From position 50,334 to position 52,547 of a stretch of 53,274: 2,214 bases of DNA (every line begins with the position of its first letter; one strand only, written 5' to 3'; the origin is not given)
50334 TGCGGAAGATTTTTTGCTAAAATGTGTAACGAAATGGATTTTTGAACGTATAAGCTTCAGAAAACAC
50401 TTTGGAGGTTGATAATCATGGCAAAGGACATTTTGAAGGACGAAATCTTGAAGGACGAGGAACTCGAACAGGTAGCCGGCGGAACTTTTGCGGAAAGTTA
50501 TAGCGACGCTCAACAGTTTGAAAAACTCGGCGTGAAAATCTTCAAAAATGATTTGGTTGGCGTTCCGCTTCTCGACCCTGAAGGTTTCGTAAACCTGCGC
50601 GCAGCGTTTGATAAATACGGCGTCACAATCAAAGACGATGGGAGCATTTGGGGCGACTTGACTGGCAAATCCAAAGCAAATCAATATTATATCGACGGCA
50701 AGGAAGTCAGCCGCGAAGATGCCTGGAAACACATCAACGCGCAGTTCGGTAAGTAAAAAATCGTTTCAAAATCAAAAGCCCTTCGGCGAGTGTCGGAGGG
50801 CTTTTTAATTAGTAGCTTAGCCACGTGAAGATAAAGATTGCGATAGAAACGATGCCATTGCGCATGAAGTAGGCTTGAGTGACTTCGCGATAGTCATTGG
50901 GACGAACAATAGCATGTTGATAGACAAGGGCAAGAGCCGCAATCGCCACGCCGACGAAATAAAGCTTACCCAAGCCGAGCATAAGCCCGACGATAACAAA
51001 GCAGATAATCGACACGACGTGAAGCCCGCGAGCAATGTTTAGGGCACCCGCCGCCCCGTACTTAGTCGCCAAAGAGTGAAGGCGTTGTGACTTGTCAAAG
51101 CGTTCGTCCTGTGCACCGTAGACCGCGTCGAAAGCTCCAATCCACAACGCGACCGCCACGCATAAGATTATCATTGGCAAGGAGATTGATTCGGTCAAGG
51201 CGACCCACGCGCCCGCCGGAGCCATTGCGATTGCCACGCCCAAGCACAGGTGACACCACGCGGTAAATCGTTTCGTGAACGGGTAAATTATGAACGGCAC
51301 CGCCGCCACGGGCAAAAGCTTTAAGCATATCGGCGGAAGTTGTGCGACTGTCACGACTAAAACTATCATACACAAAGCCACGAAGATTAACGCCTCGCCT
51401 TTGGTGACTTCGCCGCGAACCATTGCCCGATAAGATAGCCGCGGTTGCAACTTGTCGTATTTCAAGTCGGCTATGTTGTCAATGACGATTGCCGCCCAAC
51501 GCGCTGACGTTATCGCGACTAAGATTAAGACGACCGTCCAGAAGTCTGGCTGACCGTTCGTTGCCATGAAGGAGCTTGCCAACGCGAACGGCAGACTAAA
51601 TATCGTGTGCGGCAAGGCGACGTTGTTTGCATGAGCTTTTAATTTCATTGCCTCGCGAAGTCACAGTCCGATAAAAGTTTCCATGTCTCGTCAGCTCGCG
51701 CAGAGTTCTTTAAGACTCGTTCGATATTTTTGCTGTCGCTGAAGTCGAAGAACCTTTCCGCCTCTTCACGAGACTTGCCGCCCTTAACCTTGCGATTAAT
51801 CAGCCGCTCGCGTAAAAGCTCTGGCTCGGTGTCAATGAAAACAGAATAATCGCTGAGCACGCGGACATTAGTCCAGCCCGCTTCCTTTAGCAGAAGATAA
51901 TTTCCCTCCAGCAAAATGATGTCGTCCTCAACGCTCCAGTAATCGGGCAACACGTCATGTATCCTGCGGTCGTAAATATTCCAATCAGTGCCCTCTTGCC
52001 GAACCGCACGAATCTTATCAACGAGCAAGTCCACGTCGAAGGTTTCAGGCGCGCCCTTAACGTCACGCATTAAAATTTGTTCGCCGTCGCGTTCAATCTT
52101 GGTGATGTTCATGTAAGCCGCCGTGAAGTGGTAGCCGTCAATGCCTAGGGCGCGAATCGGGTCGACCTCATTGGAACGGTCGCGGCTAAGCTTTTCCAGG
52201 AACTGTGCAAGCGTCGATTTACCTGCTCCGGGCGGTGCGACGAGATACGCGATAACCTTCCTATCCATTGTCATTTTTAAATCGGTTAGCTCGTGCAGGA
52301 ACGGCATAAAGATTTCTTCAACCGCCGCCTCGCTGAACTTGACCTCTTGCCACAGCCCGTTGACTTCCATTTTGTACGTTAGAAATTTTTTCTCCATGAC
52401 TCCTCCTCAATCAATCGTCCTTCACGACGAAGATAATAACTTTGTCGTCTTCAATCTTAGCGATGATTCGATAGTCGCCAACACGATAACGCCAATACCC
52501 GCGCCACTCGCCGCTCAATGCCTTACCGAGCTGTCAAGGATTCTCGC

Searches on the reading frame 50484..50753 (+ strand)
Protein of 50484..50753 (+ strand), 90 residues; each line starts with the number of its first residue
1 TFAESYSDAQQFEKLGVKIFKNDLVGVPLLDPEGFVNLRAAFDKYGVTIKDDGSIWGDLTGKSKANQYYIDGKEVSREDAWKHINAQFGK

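Call 89: search_solved_structures(query=A5, max_evalue=1)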
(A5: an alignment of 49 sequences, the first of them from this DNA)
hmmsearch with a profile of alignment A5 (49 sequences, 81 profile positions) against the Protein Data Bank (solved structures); distinct sequences matched with E-value up to 1: 7.
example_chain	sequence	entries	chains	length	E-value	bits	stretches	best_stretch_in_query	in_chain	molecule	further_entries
1p6t_A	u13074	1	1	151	0.016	18.8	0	29-52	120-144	Potential copper-transporting ATPase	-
2rml_A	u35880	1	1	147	0.018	18.6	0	29-52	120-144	Copper-transporting P-type ATPase copA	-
6pdq_A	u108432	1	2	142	0.28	14.8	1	14-53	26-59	Ancestral Effector Caspase-3/6/7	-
6mrs_A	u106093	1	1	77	0.29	14.8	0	31-53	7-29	Peak6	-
1xr6_A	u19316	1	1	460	0.66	13.6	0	21-47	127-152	Genome polyprotein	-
8cbm_E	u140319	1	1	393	0.95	13.1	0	13-50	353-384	CCA tRNA nucleotidyltransferase 1, mitochondrial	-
8bcx_A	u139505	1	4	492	0.99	13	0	28-64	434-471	Nitrite reductase (cytochrome; ammonia-forming)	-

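Call 93: predict_structure(alignment_id=A5)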
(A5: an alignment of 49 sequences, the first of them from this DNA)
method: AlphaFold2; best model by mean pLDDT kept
length: 90 residues; sequences in the alignment: 49
mean_pLDDT: 90.8   pTM: 0.81
mean pLDDT of the five models: 90.8, 90.5, 90.0, 88.3, 85.9
residues with pLDDT >= 90: 64; 70-90: 23; 50-70: 3; < 50: 0
segments of 3 or more residues with pLDDT < 50: none
pLDDT, mean of each block of 10 residues (from residue 1): 93 95 89 94 97 76 89 97 87
secondary structure, 60 per line:
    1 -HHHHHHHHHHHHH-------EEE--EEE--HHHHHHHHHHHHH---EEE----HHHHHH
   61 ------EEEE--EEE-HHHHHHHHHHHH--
elements in order: H2-14 E22-24 E27-29 H32-44 E48-50 H55-60 E67-70 E73-75 H77-88

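Call 96: fold_search(model_id=the predicted structure, library=pdb)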
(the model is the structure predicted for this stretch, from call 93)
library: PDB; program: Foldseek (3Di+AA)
matches with E <= 10: 143; with E <= 0.001: 0
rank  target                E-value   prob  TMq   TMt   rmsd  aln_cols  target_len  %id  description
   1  5o60_I                1.1e+00  0.06  0.26  0.21  12.3       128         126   15  Structure of the 50S large ribosomal subunit from Mycobacterium smegmatis (released 2017-07-12)
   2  2jac                  1.3e+00  0.06  0.23  0.20  10.2        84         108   21  Glutaredoxin Grx1p C30S mutant from yeast (released 2006-12-11)
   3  6mws                  1.8e+00  0.05  0.22  0.19  10.4        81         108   22  crystal structure of the reduced Grx1 from Saccharomyces cerevisiae (released 2019-05-15)
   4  3uiw_B                2.3e+00  0.05  0.23  0.21  10.3        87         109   16  Zebrafish Grx2 (APO) (released 2013-03-27)
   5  1kyt_A                2.5e+00  0.08  0.34  0.16  10.8        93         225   12  Crystal Structure of Thermoplasma acidophilum 0175 (APC014) (released 2003-01-21)
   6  9c39_H                2.6e+00  0.03  0.22  0.08   8.1        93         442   13  Bacteriophage Sf14 neck C6 reconstruction (released 2025-02-05)
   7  7qcd_E                2.8e+00  0.04  0.27  0.13  11.7        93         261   10  CryoEM structure of the Smc5/6-holocomplex (composite structure) (released 2022-09-21)
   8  8zpk_E                2.8e+00  0.04  0.25  0.09   8.7        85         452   14  Cryo-EM structure of origin recognition complex (Orc6 with residues 1 to 270 deleted) with ARS1 DNA bound (released 2025-04-16)
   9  6tv6_D                3.0e+00  0.09  0.29  0.09   7.0        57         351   16  Octameric McsB from Bacillus subtilis. (released 2021-07-21)
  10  6fh1_B                3.2e+00  0.08  0.28  0.09   6.5        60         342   12  Protein arginine kinase McsB in the apo state (released 2019-02-06)
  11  4cyi_E                3.2e+00  0.04  0.25  0.09  12.0        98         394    9  Chaetomium thermophilum Pan3 (released 2014-06-11)
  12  3o65_E                3.2e+00  0.02  0.25  0.14  15.3       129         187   11  Crystal structure of a Josephin-ubiquitin complex: Evolutionary restraints on ataxin-3 deubiquitinating activity (released 2010-11-24)
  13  3c1r                  3.4e+00  0.04  0.24  0.21   9.3        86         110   20  Crystal structure of oxidized GRX1 (released 2008-12-09)
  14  1j0r_A                3.4e+00  0.03  0.23  0.20   7.6        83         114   13  Crystal structure of the replication termination protein mutant C110S (released 2003-11-20)
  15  5ko7_B                3.4e+00  0.03  0.26  0.14  14.5       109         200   10  Crystal structure of haliscomenobacter hydrossis iodotyrosine deiodinase (IYD) bound to FMN (released 2017-02-15)
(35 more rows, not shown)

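Call 107: fold_search(model_id=the predicted structure, library=viral)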
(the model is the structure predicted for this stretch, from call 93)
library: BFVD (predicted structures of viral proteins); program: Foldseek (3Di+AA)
matches with E <= 10: 306; with E <= 0.001: 0
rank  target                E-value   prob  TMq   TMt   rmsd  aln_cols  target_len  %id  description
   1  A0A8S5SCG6            8.0e-02  0.41  0.29  0.29   9.2        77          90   17  Uncharacterized protein [Siphoviridae sp. ctWhl2]
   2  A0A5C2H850            5.2e-01  0.18  0.35  0.29   9.9        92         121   11  Uncharacterized protein [Enterococcus phage PEf771]
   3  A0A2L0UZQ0            5.6e-01  0.10  0.31  0.15  20.5       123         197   14  Phage protein [Agrobacterium phage Atu_ph07]
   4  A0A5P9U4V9            6.0e-01  0.08  0.17  0.10   9.1        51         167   27  (no name in the UniProt tables at hand)
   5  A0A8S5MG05            6.4e-01  0.14  0.30  0.18   7.7        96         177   16  Helix-turn-helix domain protein [Phage sp. ctrsQ3]
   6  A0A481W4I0            6.8e-01  0.41  0.29  0.22   4.6        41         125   22  Uncharacterized protein [Pseudomonas phage Psa21]
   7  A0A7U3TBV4            8.2e-01  0.13  0.37  0.21  15.1       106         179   12  (no name in the UniProt tables at hand)
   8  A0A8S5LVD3            8.2e-01  0.12  0.27  0.12  11.6        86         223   19  Uncharacterized protein [Podoviridae sp. ctc5632]
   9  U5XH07                9.4e-01  0.14  0.32  0.30  11.5        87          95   14  (no name in the UniProt tables at hand)
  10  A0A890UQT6            1.0e+00  0.09  0.26  0.25  10.1        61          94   13  Uncharacterized protein [Microbacterium phage Shocker]
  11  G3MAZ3                1.0e+00  0.06  0.24  0.21  13.5        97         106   14  Gp613 [Bacillus phage G]
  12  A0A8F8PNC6            1.1e+00  0.28  0.26  0.20   3.8        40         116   20  Uncharacterized protein [Clandestinovirus]
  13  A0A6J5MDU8            1.2e+00  0.14  0.22  0.11   6.1        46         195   13  Uncharacterized protein [uncultured Caudovirales phage]
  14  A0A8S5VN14            1.2e+00  0.09  0.34  0.23  10.2        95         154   13  Uncharacterized protein [Ackermannviridae sp.]
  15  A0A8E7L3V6            1.3e+00  0.12  0.38  0.23   8.7       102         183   11  (no name in the UniProt tables at hand)
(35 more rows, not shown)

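Call 114: search_protein_families(library=pfam, alignment_id=A5, max_evalue=0.01)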
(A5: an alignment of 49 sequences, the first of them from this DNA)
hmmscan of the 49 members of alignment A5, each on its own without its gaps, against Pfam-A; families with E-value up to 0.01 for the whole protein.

A. member 1, seq(90 aa): 0 families

B. families by the number of members that match (of 49 scanned): 0 families

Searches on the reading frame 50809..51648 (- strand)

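Call 22: search_protein_families(library=pfam, proteins=[window:50809-51648:-])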
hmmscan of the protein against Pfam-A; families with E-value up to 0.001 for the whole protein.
window:50809-51648:- (279 aa): 1 family
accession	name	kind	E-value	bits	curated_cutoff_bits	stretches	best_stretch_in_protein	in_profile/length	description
PF01040.23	UbiA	-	5.3e-50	170.5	34.2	1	19-263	2-248/250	UbiA prenyltransferase family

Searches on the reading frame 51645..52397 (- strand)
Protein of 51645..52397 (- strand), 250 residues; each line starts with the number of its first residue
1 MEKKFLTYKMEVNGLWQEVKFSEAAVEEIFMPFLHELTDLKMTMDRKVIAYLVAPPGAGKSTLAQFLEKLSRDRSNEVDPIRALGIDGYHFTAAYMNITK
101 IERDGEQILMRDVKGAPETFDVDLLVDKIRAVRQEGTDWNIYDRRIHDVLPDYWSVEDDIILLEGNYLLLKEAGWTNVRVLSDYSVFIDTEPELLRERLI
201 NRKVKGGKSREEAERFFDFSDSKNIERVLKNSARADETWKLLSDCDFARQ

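Call 22: search_protein_families(library=pfam, proteins=[window:51645-52397:-])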
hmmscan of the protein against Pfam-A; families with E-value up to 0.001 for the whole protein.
window:51645-52397:- (250 aa): 2 families
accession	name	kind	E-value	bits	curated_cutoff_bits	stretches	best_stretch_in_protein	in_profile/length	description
PF00485.24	PRK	-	3.5e-08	33.9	22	1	53-211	5-159/196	Phosphoribulokinase / Uridine kinase family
PF13238.12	AAA_18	-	9.3e-06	26.6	29.4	1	53-214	4-125/128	AAA domain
